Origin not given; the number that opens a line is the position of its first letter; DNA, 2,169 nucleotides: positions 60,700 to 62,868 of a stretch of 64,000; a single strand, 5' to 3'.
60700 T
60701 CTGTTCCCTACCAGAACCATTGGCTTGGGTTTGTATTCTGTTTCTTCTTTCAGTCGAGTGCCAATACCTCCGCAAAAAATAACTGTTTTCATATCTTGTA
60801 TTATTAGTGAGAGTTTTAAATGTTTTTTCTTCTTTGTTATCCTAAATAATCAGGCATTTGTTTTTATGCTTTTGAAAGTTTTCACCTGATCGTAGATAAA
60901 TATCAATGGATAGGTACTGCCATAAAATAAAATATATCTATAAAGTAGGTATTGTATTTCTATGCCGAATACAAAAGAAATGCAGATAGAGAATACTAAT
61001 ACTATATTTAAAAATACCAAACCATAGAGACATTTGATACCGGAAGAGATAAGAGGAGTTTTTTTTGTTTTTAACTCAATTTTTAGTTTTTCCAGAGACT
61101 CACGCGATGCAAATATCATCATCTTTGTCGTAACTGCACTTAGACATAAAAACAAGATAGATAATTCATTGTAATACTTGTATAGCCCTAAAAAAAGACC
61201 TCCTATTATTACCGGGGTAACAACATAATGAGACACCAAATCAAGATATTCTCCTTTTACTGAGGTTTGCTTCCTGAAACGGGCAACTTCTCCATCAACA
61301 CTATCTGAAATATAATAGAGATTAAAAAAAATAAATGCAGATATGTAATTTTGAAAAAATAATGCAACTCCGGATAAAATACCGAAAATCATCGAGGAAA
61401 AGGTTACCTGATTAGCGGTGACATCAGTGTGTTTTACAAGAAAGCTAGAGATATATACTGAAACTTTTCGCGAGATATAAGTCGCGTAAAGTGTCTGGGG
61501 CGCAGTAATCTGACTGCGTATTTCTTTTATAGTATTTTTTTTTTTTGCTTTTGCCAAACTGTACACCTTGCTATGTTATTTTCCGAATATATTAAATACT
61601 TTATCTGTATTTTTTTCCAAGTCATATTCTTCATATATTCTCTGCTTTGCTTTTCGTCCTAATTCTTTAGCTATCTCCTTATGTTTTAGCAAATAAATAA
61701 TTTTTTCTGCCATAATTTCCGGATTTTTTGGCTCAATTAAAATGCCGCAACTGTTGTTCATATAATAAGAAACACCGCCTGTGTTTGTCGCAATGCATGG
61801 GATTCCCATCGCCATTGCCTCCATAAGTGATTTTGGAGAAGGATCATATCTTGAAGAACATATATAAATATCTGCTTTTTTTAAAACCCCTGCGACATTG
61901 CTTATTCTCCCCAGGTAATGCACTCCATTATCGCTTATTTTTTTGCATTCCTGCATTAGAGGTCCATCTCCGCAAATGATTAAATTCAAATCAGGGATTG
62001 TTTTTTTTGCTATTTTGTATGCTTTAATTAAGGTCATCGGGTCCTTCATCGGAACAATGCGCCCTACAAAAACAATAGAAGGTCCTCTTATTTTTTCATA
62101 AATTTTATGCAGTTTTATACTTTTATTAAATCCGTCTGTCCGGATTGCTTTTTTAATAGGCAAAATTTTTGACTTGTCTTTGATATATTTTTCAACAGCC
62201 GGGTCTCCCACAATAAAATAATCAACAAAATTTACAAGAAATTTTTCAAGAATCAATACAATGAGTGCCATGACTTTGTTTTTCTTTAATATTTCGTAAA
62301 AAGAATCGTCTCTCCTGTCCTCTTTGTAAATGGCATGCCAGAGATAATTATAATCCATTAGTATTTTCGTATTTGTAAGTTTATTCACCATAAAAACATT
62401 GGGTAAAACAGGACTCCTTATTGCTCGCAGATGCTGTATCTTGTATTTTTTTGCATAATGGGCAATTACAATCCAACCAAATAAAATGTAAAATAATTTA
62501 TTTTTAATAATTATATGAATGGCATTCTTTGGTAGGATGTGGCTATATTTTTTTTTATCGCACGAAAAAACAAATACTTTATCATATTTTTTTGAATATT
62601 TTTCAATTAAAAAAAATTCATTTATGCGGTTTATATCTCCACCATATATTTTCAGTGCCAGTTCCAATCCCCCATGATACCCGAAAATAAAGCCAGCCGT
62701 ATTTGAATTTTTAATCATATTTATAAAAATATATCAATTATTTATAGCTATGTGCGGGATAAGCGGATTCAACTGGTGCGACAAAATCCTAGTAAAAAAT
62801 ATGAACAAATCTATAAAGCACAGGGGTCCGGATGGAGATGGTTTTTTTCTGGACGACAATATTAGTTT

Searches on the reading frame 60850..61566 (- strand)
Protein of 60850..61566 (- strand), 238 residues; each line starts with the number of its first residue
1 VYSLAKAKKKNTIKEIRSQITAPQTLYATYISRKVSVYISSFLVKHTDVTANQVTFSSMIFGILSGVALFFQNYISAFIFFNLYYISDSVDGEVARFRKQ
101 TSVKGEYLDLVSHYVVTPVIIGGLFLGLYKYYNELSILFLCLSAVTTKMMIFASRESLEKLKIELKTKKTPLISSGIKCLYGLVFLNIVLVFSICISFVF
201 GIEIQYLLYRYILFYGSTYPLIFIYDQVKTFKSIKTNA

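Call 32: search_protein_families(library=ncbifam, proteins=[window:60850-61566:-], max_evalue=10)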
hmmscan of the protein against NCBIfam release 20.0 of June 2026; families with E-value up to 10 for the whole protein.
window:60850-61566:- (238 aa): 11 families
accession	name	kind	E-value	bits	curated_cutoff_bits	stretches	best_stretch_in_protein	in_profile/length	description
NF041135.1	IPPtranDIPPsyn_Thcocales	equivalog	5.5e-16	58.6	580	1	26-156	229-354/419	bifunctional L-myo-inositol-1-phosphate cytidylyltransferase/CDP-L-myo-inositol myo-inositolphosphotransferase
NF040950.1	archin_ph_syn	equivalog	1.1e-13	51.5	180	1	39-146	15-122/191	archaetidylinositol phosphate synthase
NF045883.1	PIPSynth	equivalog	8.8e-07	28.8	170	1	35-150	10-126/197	phosphatidylinositol phosphate synthase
NF045886.1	PhCholSynLeg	equivalog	2.4e-05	24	440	1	52-126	20-97/250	phosphatidylcholine synthase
TIGR00473.1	pssA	equivalog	0.00011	22.4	107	1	55-125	1-71/153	CDP-diacylglycerol--serine O-phosphatidyltransferase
NF045887.1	PhCholSynPs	equivalog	0.00028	20.6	300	1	49-139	13-106/235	phosphatidylcholine synthase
NF038086.1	anchor_synt_A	exception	0.00074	19.4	200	1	50-117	9-77/222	protein sorting system archaetidylserine synthase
TIGR04217.1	archae_ser_T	exception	0.0021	17.9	200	1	53-147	12-106/221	archaetidylserine synthase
NF008090.0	PRK10832.1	equivalog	0.0042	17.2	304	1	69-159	28-113/182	CDP-diacylglycerol--glycerol-3-phosphate 3-phosphatidyltransferase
NF053678.1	ClpnSynClsA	equivalog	0.0052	17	240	1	72-117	28-75/180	cardiolipin synthase ClsA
NF006205.0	PRK08329.1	equivalog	0.0086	15.1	358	1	111-138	204-231/347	threonine synthase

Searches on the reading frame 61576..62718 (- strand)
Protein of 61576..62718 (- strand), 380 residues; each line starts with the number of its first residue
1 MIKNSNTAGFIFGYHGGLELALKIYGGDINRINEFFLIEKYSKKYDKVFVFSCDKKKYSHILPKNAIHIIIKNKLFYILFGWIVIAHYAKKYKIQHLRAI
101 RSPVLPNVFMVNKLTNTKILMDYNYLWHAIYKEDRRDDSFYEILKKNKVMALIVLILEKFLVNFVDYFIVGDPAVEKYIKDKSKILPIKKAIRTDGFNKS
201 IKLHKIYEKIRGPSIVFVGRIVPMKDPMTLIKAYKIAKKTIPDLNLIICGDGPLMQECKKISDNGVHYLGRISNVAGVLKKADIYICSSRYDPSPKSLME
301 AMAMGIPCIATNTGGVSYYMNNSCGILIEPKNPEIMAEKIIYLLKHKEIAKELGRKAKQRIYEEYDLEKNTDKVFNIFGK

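Call 46: find_encoding_contigs(protein=window:61576-62718:-, flank=10000, max_places=2)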
Protein window:61576-62718:- (380 aa): 5 contigs read that carry it; 2 places shown.
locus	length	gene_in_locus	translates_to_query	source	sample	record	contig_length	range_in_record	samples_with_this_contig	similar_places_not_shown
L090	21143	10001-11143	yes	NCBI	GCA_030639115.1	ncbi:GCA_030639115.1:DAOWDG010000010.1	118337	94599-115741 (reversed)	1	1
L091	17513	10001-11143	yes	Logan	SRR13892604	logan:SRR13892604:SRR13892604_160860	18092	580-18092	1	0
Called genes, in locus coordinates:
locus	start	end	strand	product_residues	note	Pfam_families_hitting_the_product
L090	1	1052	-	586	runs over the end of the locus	PF02543:Carbam_trans_N, PF16861:Carbam_trans_C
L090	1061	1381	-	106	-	-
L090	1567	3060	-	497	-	PF05159:Capsule_synth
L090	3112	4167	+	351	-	PF13692:Glyco_trans_1_4, PF00534:Glycos_transf_1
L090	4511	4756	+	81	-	-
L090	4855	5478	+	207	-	-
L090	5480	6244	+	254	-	PF04055:Radical_SAM, PF13186:SPASM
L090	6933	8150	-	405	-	PF13439:Glyco_transf_4, PF13477:Glyco_trans_4_2, PF00534:Glycos_transf_1, PF13692:Glyco_trans_1_4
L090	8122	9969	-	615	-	PF13522:GATase_6, PF12481:DUF3700 (weak), PF13537:GATase_7, PF00733:Asn_synthase, PF24167:DUF7411 (faint)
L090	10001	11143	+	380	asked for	PF00534:Glycos_transf_1, PF13692:Glyco_trans_1_4, PF13524:Glyco_trans_1_2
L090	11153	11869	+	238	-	PF01066:CDP-OH_P_transf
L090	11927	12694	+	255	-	PF00483:NTP_transferase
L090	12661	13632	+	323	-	PF00106:adh_short, PF01073:3Beta_HSD, PF01370:Epimerase, PF02719:Polysacc_synt_2, PF04321:RmlD_sub_bind, PF07993:NAD_binding_4 (weak), PF16363:GDP_Man_Dehyd, PF13460:NAD_binding_10 (weak)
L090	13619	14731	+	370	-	PF01073:3Beta_HSD, PF01370:Epimerase, PF02719:Polysacc_synt_2 (faint), PF07993:NAD_binding_4 (weak), PF16363:GDP_Man_Dehyd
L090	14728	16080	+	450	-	PF01210:NAD_Gly3P_dh_N (faint), PF03721:UDPG_MGDP_dh_N, PF03807:F420_oxidored (faint), PF00984:UDPG_MGDP_dh, PF03720:UDPG_MGDP_dh_C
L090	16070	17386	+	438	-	PF01041:DegT_DnrJ_EryC1, PF00266:Aminotran_5 (weak), PF01053:Cys_Met_Meta_PP, PF01212:Beta_elim_lyase (weak)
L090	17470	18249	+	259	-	PF17207:MCM_OB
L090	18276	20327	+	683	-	PF14551:MCM_N (weak), PF17207:MCM_OB, PF00493:MCM, PF07726:AAA_3 (faint), PF07728:AAA_5 (weak), PF01078:Mg_chelatase, PF17855:MCM_lid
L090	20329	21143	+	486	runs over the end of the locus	-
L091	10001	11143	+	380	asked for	PF00534:Glycos_transf_1, PF13692:Glyco_trans_1_4, PF13524:Glyco_trans_1_2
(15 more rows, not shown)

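Call 89: find_encoding_contigs(protein=L090:1061-1381:-, flank=10000, max_places=2)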
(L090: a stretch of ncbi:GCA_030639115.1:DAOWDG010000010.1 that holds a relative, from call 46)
Protein L090:1061-1381:- (106 aa): 10 contigs read that carry it; 2 places shown.
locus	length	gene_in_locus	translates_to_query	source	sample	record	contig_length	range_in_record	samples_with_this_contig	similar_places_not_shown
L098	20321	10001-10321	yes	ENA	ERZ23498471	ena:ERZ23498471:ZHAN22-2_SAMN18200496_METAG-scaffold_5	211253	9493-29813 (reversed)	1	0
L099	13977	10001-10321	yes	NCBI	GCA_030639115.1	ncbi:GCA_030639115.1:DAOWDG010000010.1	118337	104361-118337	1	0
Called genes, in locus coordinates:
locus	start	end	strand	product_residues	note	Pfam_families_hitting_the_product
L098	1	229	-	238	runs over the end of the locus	PF01066:CDP-OH_P_transf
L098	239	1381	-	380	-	PF00534:Glycos_transf_1, PF13692:Glyco_trans_1_4, PF13524:Glyco_trans_1_2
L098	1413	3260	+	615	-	PF13522:GATase_6, PF12481:DUF3700 (weak), PF13537:GATase_7, PF00733:Asn_synthase, PF24167:DUF7411 (faint)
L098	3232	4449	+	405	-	PF13439:Glyco_transf_4, PF13477:Glyco_trans_4_2, PF00534:Glycos_transf_1, PF13692:Glyco_trans_1_4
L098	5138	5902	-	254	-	PF04055:Radical_SAM, PF13186:SPASM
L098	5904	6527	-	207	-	-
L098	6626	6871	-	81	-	-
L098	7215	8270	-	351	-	PF13692:Glyco_trans_1_4, PF00534:Glycos_transf_1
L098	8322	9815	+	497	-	PF05159:Capsule_synth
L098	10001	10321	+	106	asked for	-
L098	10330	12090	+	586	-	PF02543:Carbam_trans_N, PF16861:Carbam_trans_C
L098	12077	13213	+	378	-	PF00657:Lipase_GDSL (faint)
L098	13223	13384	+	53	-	PF19451:DUF5989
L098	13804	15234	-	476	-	PF01609:DDE_Tnp_1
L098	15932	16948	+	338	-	PF04055:Radical_SAM, PF13186:SPASM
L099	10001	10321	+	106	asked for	-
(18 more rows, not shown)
